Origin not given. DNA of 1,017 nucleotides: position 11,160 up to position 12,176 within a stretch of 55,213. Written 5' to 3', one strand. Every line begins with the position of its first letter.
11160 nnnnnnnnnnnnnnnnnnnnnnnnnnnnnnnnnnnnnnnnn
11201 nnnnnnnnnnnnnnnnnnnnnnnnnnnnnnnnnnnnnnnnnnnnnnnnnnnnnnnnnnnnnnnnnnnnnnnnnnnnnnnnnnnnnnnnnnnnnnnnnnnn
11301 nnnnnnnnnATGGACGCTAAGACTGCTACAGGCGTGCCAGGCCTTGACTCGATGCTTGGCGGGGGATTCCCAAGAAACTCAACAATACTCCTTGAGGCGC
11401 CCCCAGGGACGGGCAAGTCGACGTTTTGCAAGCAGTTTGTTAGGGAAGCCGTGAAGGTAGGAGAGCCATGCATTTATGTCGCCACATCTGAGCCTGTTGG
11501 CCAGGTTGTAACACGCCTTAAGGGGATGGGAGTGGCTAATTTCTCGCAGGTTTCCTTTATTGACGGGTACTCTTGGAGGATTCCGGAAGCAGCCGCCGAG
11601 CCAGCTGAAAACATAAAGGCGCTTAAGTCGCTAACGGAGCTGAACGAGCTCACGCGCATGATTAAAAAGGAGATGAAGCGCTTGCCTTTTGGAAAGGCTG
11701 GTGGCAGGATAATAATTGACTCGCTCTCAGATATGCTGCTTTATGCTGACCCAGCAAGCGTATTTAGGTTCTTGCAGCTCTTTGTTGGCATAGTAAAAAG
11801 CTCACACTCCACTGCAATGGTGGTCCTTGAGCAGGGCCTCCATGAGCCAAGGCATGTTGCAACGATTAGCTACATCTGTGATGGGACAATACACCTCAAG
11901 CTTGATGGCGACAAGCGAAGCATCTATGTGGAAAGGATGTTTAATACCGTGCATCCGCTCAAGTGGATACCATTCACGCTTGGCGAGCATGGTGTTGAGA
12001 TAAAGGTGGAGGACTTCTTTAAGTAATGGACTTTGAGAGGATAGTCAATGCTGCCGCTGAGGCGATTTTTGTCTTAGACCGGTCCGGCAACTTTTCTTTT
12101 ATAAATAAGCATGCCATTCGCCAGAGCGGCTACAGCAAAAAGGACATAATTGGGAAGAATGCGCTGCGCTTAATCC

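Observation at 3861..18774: Seven single-domain KaiC/RecA-like ATPase paralogs in 13.5 kb, embedded in sensor and regulator genes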

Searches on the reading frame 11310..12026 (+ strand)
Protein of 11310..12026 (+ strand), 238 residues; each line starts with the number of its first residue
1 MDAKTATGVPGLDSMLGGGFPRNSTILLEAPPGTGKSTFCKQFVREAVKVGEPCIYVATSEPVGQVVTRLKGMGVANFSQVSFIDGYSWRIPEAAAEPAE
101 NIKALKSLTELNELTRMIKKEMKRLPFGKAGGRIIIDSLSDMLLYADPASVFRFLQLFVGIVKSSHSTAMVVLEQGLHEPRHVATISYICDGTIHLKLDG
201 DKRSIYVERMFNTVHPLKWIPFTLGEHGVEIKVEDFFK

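Call 5: search_protein_families(library=pfam, proteins=[window:11310-12026:+], max_evalue=0.01)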
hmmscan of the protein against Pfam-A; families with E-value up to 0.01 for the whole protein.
window:11310-12026:+ (238 aa): 14 families
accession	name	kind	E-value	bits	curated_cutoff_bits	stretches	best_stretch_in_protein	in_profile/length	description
PF06745.19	ATPase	-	1.2e-32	113.6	26.6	1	6-232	2-227/231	KaiC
PF24336.1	DUF7504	-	4.7e-15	57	27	1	24-196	2-179/179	Family of unknown function (DUF7504)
PF05625.17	PAXNEB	-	4.5e-13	49.4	28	2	109-197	179-273/366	PAXNEB protein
PF23365.1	DUF7090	-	5e-06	26.8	27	1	128-202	114-188/192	Family of unknown function (DUF7090)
PF13481.12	AAA_25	-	0.00021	21.4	27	1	12-77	22-98/195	AAA domain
PF13401.12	AAA_22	-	0.0004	21.1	27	1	25-63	7-45/130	AAA domain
PF07088.17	GvpD_P-loop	-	0.0016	18.8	24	1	24-205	11-181/189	GvpD gas vesicle protein, P-loop domain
PF10483.15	Elong_Iki1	-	0.0016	18.4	22.5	1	97-197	57-154/292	Elongator subunit Iki1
PF03796.21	DnaB_C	-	0.0021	17.9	27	1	6-72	3-69/255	DnaB-like helicase C terminal domain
PF13238.12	AAA_18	-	0.0025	18.7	29.4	1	26-145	1-86/128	AAA domain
PF14417.12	MEDS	-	0.0026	18.1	29.8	1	42-109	19-91/161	MEDS: MEthanogen/methylotroph, DcmR Sensory domain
PF05763.18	DUF835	-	0.0028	17.9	33.1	1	109-186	59-132/136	Protein of unknown function (DUF835)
PF13245.12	AAA_19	-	0.0034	18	25.1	1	23-60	11-50/134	AAA domain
PF13604.12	AAA_30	-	0.0075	16.5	27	0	25-73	20-68/191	AAA domain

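Call 15: search_protein_families(library=ncbifam, proteins=[window:11310-12026:+], max_evalue=0.01)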
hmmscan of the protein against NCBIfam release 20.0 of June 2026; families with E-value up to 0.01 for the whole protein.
window:11310-12026:+ (238 aa): 14 families
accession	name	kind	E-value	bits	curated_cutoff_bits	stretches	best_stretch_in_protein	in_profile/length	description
TIGR03877.1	thermo_KaiC_1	hypoth_equivalog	9.5e-25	87.5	307.25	1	4-235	3-236/238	KaiC domain-containing protein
TIGR03881.1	KaiC_arch_4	hypoth_equivalog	2e-20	73.5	247.8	1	4-217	2-213/231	KaiC domain-containing protein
NF006799.0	PRK09302.1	equivalog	3.2e-20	72.2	408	1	4-232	254-472/515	circadian clock protein KaiC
TIGR03880.1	KaiC_arch_3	hypoth_equivalog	2.5e-18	66.4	249.45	1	8-198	1-178/224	KaiC domain-containing protein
NF004723.0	PRK06067.1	subfamily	8.8e-17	61.4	194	1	7-198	18-196/243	flagellar accessory protein FlaH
NF052589.1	ArlH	equivalog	2.9e-11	43.5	215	1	11-199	8-185/229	archaellum protein ArlH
TIGR02655.1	circ_KaiC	equivalog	8.1e-10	37.9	546.25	1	4-143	244-366/484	circadian clock protein KaiC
TIGR00416.1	sms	equivalog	3.5e-07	29.3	403.05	1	4-88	75-150/454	DNA repair protein RadA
TIGR03878.1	thermo_KaiC_2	hypoth_equivalog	4.9e-05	22.8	232.2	1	18-76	31-89/259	KaiC domain-containing protein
NF006861.0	PRK09361.1-1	equivalog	0.00042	19.9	278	1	1-75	1-72/235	DNA repair and recombination protein RadB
NF006320.0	PRK08533.1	equivalog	0.0011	18.6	215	1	12-70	13-71/230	flagellar accessory protein FlaH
TIGR02237.1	recomb_radB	equivalog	0.0012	18.8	172.4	1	12-79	1-65/210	DNA repair and recombination protein RadB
NF004629.0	PRK05973.1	equivalog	0.006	15.6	156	1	24-76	65-117/237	DNA helicase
NF040671.1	PLuB_AAA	exception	0.0086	13.5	999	0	26-82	834-891/1256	PLuB system helicase-like protein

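Call 16: search_solved_structures(query=window:11310-12026:+, max_evalue=0.01)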
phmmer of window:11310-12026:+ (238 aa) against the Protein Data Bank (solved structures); distinct sequences matched with E-value up to 0.01: 60.
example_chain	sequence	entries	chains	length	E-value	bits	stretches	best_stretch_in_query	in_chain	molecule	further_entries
3cmu_A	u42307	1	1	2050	4.5e-28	101.5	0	2-78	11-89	Protein recA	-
3cmt_A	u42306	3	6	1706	9.3e-24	87.4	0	2-78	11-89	Protein recA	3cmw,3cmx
8zn5_B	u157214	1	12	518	1.7e-22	83.3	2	4-225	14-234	KaiC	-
8zn7_D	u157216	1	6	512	4.5e-20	75.3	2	4-231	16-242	KaiC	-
8zn6_F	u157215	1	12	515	5.1e-20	75.2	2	4-231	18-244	KaiC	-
2dr3_A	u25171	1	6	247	8.2e-20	74.5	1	3-231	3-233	UPF0273 protein PH0284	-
3cmv_A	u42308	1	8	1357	5.7e-19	71.7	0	2-78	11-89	Protein recA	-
8jon_A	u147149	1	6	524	7.5e-19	71.4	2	4-231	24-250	Circadian clock oscillator protein KaiC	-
8wv8_A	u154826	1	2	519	9e-18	67.8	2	3-231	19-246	Circadian clock oscillator protein KaiC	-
3k0a_A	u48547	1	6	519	1.3e-17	67.3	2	3-231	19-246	Circadian clock protein kinase KaiC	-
4dug_A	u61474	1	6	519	1.6e-17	67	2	3-231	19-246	Circadian clock protein kinase kaiC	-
4ijm_A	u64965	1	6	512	1.6e-17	67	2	3-231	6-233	Circadian clock protein kinase KaiC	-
7x1y_A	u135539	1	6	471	2e-17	66.7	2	3-231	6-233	Circadian clock oscillator protein KaiC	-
1u9i_A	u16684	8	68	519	2.1e-17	66.6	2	3-231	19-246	KaiC | Circadian clock protein kinase kaiC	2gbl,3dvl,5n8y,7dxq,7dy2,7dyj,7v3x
7wdc_A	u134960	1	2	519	2.3e-17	66.5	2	3-231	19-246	Circadian clock protein kinase KaiC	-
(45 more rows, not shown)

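Call 18: find_homologous_proteins(query=window:11310-12026:+, max_evalue=1e-10)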
Query window:11310-12026:+ (238 aa): 20 proteins with E <= 1e-10 among 474 candidates.
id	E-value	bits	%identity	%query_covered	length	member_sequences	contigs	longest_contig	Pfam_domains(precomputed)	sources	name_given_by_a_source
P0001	4.4e-154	529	100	100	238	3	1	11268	PF06745.20,PF23365.2,PF05625.18,PF23442.2,PF24336.2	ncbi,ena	-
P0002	1.0e-123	429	82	99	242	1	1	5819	PF06745.20,PF05625.18,PF23442.2,PF24336.2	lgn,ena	-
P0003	4.2e-107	375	68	100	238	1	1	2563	PF06745.20,PF05625.18,PF23442.2,PF24336.2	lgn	-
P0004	3.2e-101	356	63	99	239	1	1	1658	PF06745.20,PF23365.2,PF05625.18,PF23442.2,PF24336.2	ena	-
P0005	1.2e-99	351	65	99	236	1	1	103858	PF06745.20,PF23365.2,PF05625.18,PF23442.2,PF24336.2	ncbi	ncbi:RAD55 family ATPase [archaeon]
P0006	3.3e-99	349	65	99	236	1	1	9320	PF06745.20,PF05625.18,PF23442.2,PF24336.2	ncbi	-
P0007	3.5e-98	346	65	100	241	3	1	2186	PF06745.20,PF05763.19,PF05625.18,PF23442.2,PF24336.2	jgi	-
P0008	2.5e-97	343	65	99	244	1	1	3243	PF06745.20,PF05625.18,PF23442.2,PF24336.2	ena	-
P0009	3.9e-97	342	63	100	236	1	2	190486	PF06745.20,PF07088.17,PF23365.2,PF05625.18,PF23442.2,PF24336.2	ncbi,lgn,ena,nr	ncbi:MAG: hypothetical protein KAW41_01335 [Candidatus Diapherotrites archaeon]|nr:hypothetical prot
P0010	5.9e-87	309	55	100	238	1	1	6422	PF06745.20,PF05625.18,PF23442.2,PF24336.2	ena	-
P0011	1.6e-64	236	47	99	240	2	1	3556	PF06745.20,PF23365.2,PF23442.2,PF00154.28,PF24336.2,PF13481.13,PF20720.4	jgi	jgi:KaiC/GvpD/RAD55 family RecA-like ATPase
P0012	6.3e-61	224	46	98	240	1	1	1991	PF06745.20,PF23365.2,PF05625.18,PF23442.2,PF24336.2,PF20720.4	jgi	jgi:KaiC/GvpD/RAD55 family RecA-like ATPase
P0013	2.0e-58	216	45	100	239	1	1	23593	PF06745.20,PF23442.2,PF01637.25,PF24336.2,PF20720.4,PF13191.13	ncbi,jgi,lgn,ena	-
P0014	1.2e-45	174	42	87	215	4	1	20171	PF06745.20,PF07088.17,PF10483.16,PF05625.18,PF23442.2,PF24336.2,PF13481.13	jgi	-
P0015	5.4e-41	159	33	89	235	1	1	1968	PF13173.13,PF06745.20,PF07088.17,PF23365.2,PF05625.18,PF23442.2,PF24336.2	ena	-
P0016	6.5e-17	80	32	58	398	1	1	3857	PF13173.13,PF06745.20,PF03266.22,PF03796.22,PF13245.13,PF23442.2,PF13555.13,PF13671.13,PF00004.36,PF13401.13,PF13238.13,PF00154.28,PF01637.25,PF07728.21,PF00931.29,PF13191.13,PF05625.18,PF05729.19,PF02367.24,PF13521.13,PF25199.2,PF13481.13,PF20720.4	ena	-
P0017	9.9e-12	63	37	62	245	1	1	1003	PF06745.20,PF07088.17,PF13481.13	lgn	-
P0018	2.4e-11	62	29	90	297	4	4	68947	PF06745.20,PF14417.13,PF23442.2,PF00154.28,PF13481.13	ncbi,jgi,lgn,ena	ncbi:MAG: KaiC domain-containing protein [Candidatus Baldrarchaeia archaeon]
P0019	3.5e-11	61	29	89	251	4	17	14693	PF06745.20,PF23442.2,PF13481.13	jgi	jgi:KaiC domain protein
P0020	8.7e-11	60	32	71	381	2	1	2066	PF06745.20,PF05625.18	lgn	-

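Call 19: find_encoding_contigs(protein=P0009, flank=10000, max_places=2)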
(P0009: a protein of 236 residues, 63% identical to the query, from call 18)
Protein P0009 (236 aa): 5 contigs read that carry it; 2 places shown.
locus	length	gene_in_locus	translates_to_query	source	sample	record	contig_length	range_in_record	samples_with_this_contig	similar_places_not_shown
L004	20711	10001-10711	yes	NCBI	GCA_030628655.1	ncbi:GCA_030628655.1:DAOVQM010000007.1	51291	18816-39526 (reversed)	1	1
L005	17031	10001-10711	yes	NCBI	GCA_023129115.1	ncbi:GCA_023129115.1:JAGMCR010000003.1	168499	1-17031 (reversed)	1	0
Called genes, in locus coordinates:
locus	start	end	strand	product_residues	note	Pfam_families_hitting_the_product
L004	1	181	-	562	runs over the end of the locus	PF00437:T2SSE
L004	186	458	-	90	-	-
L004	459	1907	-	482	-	-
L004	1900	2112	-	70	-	-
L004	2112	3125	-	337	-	-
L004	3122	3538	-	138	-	-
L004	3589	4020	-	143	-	-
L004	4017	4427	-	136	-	-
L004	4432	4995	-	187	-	-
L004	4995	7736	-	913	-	-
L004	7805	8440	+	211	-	PF06745:ATPase, PF24336:DUF7504, PF23365:DUF7090 (weak)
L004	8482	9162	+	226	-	PF03796:DnaB_C (faint), PF06745:ATPase, PF23442:DUF7125 (faint)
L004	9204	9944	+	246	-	PF02830:V4R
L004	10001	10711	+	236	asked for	PF05625:PAXNEB (weak), PF06745:ATPase, PF23442:DUF7125, PF07088:GvpD_P-loop (weak), PF24336:DUF7504, PF23365:DUF7090 (weak)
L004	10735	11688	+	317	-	PF00512:HisKA, PF02518:HATPase_c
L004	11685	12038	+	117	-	PF00072:Response_reg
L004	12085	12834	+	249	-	PF06745:ATPase, PF13481:AAA_25 (weak), PF23442:DUF7125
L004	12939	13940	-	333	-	PF00348:polyprenyl_synt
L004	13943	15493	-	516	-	PF01921:tRNA-synt_1f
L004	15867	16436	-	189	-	-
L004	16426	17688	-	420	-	PF02403:Seryl_tRNA_N, PF00587:tRNA-synt_2b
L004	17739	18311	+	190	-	-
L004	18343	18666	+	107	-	-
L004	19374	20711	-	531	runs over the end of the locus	PF01841:Transglut_core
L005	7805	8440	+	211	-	PF06745:ATPase, PF24336:DUF7504, PF23365:DUF7090 (weak)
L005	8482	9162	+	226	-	PF03796:DnaB_C (faint), PF06745:ATPase, PF23442:DUF7125 (faint)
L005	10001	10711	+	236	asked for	PF05625:PAXNEB (weak), PF06745:ATPase, PF23442:DUF7125, PF07088:GvpD_P-loop (weak), PF24336:DUF7504, PF23365:DUF7090 (weak)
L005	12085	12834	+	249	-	PF06745:ATPase, PF13481:AAA_25 (weak), PF23442:DUF7125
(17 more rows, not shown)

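Call 20: find_encoding_contigs(protein=P0005, flank=10000, max_places=2)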
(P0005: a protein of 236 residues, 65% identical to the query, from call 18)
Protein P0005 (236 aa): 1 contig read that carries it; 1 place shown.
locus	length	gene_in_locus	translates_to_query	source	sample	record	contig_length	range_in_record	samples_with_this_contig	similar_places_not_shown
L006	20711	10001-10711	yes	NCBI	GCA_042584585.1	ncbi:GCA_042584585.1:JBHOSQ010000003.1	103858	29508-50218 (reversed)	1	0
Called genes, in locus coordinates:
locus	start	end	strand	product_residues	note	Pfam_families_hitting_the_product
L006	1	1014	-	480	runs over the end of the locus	-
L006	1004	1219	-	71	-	-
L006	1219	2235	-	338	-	-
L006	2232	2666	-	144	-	-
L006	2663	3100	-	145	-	-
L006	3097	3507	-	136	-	-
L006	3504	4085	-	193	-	-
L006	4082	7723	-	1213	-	PF13385:Laminin_G_3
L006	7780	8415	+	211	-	PF06745:ATPase, PF24336:DUF7504, PF23365:DUF7090 (weak)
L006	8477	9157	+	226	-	PF03796:DnaB_C (faint), PF06745:ATPase, PF13481:AAA_25 (weak)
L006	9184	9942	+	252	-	PF02830:V4R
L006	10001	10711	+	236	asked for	PF05625:PAXNEB (faint), PF06745:ATPase, PF23442:DUF7125 (weak), PF24336:DUF7504, PF23365:DUF7090 (weak)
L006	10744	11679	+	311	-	PF00512:HisKA, PF02518:HATPase_c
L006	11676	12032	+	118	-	PF00072:Response_reg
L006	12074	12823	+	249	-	PF06745:ATPase, PF13481:AAA_25, PF23442:DUF7125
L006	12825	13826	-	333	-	PF00348:polyprenyl_synt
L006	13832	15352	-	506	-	PF01336:tRNA_anti-codon, PF00152:tRNA-synt_2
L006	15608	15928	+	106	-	-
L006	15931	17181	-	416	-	PF02403:Seryl_tRNA_N, PF00587:tRNA-synt_2b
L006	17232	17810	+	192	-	-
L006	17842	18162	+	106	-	-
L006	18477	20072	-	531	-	PF01841:Transglut_core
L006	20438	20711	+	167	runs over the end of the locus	PF01994:Trm56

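Call 22: find_related_loci(query=A1, collection=genome_contigs, flank=10000)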
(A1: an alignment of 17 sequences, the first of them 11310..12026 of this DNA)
Query A1 (238 aa) in genome_contigs; peptide patterns used: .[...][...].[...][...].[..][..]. (x = any residue, [..] = any of these).
32 stretches matched a pattern; 12 encode a relative of the query (tblastn E <= 1e-3); 12 distinct loci.
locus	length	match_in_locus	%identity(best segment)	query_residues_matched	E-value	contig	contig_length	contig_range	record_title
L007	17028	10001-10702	63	1-237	8e-104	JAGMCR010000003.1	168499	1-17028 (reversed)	MAG: Candidatus Iainarchaeum archaeon isolate RS_17_2 ZL495.bin.2.fa_3, whole genome shotgun sequence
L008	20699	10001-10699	65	2-237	3e-107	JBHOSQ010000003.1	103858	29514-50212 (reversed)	Archaeon isolate SAG AM-311-L14 NODE_3_length_103858_cov_29.990887, whole genome shotgun sequence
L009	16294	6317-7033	45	1-238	2e-67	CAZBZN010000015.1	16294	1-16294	MAG TPA_asm: Candidatus Micrarchaeota archaeon isolate SRP141559_co1_230 genome assembly, contig: NODE_1824_length_16294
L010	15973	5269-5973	42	4-237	4e-63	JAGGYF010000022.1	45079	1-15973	MAG: Candidatus Iainarchaeum archaeon isolate AUK171 PB_MBMC_125_c_000000000048, whole genome shotgun sequence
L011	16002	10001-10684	31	1-231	1e-45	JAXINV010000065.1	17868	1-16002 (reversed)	MAG: Candidatus Asbonarchaeum danakilense isolate DAL-WCL_45_84C1R c_000000002953, whole genome shotgun sequence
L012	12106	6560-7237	31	4-231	4e-43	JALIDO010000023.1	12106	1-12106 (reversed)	MAG: Candidatus Nanohalarchaeota archaeon QJJ-5 isolate QJJ-5_bin.20 NODE_23_length_12106_cov_1.994490, whole genome sho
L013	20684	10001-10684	31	1-231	7e-42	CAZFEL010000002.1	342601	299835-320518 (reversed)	MAG TPA_asm: uncultured archaeon isolate binchicken_co198_13 genome assembly, contig: NODE_2_length_342601_cov_428.99148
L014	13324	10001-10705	31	1-236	2e-40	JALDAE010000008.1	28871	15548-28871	MAG: Candidatus Nanoanaerosalina halalkaliphila isolate NHA20 k141_274048_length_28871_cov_10.0000, whole genome shotgun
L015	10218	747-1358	33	21-229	7e-38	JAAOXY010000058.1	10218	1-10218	MAG: Candidatus Aenigmatarchaeota archaeon isolate DPANNHV_H2.bin.20 k83_1240485, whole genome shotgun sequence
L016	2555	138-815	31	1-230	2e-37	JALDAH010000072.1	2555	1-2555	MAG: Candidatus Nanoanaerosalina archaeon isolate NHA23 k141_585126_length_2555_cov_32.3111, whole genome shotgun sequen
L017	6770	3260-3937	30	1-230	2e-36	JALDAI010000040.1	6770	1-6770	MAG: Candidatus Nanoanaerosalina archaeon isolate NHA24 k141_7346_length_6770_cov_31.7393, whole genome shotgun sequence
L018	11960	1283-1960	29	1-230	2e-35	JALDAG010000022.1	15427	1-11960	MAG: Candidatus Nanohalarchaeota archaeon isolate NHA22 k141_530195_length_15427_cov_29.3979, whole genome shotgun seque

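Call 28: find_encoding_contigs(protein=P0013, flank=10000, max_places=2)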
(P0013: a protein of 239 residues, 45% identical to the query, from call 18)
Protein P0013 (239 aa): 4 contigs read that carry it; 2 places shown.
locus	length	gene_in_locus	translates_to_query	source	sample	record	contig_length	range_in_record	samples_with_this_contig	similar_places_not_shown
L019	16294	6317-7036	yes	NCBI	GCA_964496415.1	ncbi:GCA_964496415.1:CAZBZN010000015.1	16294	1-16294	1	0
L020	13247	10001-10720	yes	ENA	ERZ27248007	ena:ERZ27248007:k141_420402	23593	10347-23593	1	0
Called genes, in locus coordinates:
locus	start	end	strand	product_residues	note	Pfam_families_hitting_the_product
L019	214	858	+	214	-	-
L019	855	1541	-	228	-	PF04014:MazE_antitoxin (weak)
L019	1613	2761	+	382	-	PF04894:Nre_N, PF04895:Nre_C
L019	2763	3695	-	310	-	PF00512:HisKA, PF02518:HATPase_c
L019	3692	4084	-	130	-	-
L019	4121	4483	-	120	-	PF00072:Response_reg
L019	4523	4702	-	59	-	-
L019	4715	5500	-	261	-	PF02830:V4R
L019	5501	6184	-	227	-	PF03796:DnaB_C (faint), PF06745:ATPase, PF23442:DUF7125 (weak)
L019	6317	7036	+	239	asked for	PF06745:ATPase, PF23442:DUF7125 (weak), PF01637:ATPase_2, PF13191:AAA_16 (weak), PF20720:nSTAND3 (weak), PF24336:DUF7504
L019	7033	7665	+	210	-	-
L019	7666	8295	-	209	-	-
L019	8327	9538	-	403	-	PF00587:tRNA-synt_2b, PF03129:HGTP_anticodon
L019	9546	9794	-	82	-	-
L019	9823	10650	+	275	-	PF01798:Nop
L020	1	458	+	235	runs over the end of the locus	PF03796:DnaB_C (faint), PF06745:ATPase, PF13481:AAA_25 (weak)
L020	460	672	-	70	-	PF21344:Zn_ribbon_LysW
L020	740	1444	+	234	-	PF02616:SMC_ScpA (faint)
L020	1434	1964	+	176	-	PF04079:SMC_ScpB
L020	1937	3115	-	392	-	PF00437:T2SSE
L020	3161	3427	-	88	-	PF05016:ParE_toxin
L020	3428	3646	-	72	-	PF01402:RHH_1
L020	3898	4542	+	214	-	-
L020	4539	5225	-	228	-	PF04014:MazE_antitoxin (weak)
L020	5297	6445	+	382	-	PF04894:Nre_N, PF04895:Nre_C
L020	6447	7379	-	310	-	PF00512:HisKA, PF02518:HATPase_c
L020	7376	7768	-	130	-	-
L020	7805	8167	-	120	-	PF00072:Response_reg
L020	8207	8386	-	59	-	-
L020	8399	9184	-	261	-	PF02830:V4R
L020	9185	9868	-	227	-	PF03796:DnaB_C (faint), PF06745:ATPase, PF23442:DUF7125 (weak)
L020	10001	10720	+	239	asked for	PF06745:ATPase, PF23442:DUF7125 (weak), PF01637:ATPase_2, PF13191:AAA_16 (weak), PF20720:nSTAND3 (weak), PF24336:DUF7504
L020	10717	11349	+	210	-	-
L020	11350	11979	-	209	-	-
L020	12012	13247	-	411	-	?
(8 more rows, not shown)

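Call 32: search_protein_families(library=ncbifam, proteins=[L004:459-1907:-, L004:2112-3125:-, L004:3122-3538:-, L004:3589-4020:-, L004:4017-4427:-, L004:4432-4995:-, L004:186-458:-, L004:1900-2112:-], max_evalue=0.1)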
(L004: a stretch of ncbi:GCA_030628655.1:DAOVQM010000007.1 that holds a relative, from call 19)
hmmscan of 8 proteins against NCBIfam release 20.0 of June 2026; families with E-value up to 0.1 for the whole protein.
L004:459-1907:- (482 aa): 2 families
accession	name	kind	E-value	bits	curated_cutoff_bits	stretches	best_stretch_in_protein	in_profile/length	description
TIGR04113.1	cas_csx17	equivalog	0.0051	15.6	150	1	235-339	533-641/718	type I-G CRISPR-associated protein Cas8g1/Csx17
NF045487.1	ASRP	equivalog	0.076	11.6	300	1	101-182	345-428/593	archaea-specific SMC-related protein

L004:2112-3125:- (337 aa): 0 families

L004:3122-3538:- (138 aa): 1 family
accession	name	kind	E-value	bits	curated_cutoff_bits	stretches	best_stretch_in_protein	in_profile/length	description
NF006357.0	PRK08578.2-1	equivalog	0.031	14.1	304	1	4-84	6-77/282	preprotein translocase subunit SecF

L004:3589-4020:- (143 aa): 1 family
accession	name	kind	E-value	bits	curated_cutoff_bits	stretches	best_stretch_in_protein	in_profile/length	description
NF007105.0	PRK09554.1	equivalog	0.086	10.9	683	0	9-61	280-331/772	Fe(2+) transporter permease subunit FeoB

L004:4017-4427:- (136 aa): 0 families

L004:4432-4995:- (187 aa): 0 families

L004:186-458:- (90 aa): 3 families
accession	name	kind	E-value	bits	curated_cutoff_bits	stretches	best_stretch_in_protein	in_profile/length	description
NF011019.0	PRK14448.1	equivalog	0.035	14.2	100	1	4-33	45-74/90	acylphosphatase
NF011617.0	PRK15043.1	equivalog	0.042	13.1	417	1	7-34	45-72/243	HTH-type transcriptional regulator MlrA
NF011000.0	PRK14426.1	equivalog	0.065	13.3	89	1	4-29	47-73/92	acylphosphatase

L004:1900-2112:- (70 aa): 0 families
